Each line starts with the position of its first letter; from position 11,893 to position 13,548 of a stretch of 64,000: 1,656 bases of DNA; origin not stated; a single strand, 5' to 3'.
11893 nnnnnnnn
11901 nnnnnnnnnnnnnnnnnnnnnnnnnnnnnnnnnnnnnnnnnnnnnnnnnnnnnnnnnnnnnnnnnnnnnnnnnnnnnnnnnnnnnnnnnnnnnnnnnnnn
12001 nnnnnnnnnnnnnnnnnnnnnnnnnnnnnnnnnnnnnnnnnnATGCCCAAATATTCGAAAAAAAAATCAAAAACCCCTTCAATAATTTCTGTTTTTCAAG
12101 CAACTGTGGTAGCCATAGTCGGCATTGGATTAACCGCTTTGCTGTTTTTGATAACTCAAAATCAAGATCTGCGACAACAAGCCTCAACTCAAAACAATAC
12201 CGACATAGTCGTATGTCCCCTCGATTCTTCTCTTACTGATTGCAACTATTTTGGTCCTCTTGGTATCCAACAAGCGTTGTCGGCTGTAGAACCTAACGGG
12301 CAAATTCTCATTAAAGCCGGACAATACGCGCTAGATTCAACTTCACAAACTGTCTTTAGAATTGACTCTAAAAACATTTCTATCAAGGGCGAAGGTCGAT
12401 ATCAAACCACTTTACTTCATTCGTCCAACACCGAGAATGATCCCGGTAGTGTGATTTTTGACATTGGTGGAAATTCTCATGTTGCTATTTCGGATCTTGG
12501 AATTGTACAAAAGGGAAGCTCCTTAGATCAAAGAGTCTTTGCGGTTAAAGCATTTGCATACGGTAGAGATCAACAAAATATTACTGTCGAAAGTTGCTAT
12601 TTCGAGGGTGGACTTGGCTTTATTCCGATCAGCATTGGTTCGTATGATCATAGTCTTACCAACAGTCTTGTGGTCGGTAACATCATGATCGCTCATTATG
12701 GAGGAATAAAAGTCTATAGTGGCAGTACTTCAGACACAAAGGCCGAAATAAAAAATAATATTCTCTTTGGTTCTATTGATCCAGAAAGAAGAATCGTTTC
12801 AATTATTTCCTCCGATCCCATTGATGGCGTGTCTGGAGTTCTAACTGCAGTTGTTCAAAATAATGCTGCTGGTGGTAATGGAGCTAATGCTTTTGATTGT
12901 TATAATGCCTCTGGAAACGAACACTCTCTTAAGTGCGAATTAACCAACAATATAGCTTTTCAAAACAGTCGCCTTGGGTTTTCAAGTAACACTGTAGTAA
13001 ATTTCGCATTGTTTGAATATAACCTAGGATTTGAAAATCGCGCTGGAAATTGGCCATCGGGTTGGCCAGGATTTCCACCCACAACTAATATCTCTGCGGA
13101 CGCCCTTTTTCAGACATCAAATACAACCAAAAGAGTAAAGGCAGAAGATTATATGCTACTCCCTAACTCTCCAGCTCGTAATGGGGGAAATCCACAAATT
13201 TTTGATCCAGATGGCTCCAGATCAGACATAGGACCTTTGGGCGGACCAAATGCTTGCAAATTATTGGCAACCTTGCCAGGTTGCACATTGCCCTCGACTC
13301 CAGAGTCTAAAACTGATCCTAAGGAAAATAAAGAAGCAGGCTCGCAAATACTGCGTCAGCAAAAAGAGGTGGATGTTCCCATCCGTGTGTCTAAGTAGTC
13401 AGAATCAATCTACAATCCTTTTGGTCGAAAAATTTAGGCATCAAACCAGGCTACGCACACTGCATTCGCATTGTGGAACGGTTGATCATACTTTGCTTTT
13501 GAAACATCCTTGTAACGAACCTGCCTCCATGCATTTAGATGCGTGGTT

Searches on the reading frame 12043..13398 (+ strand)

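Call 11: search_protein_families(library=pfam, proteins=[window:12043-13398:+], max_evalue=0.1)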
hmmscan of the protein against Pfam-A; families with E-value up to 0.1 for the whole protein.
window:12043-13398:+ (451 aa): 0 families

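Call 86: search_protein_families(library=ncbifam, proteins=[window:12043-13398:+], max_evalue=0.01)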
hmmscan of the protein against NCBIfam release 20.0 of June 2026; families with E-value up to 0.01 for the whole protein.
window:12043-13398:+ (451 aa): 1 family
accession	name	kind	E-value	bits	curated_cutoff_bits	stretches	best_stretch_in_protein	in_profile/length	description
TIGR03805.1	beta_helix_1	subfamily_domain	0.00045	19.4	141.5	1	75-155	1-73/314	parallel beta-helix domain-containing protein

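Call 87: search_protein_families(library=phrogs, proteins=[window:12043-13398:+], max_evalue=0.01)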
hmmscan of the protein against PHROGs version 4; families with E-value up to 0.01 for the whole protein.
window:12043-13398:+ (451 aa): 0 families
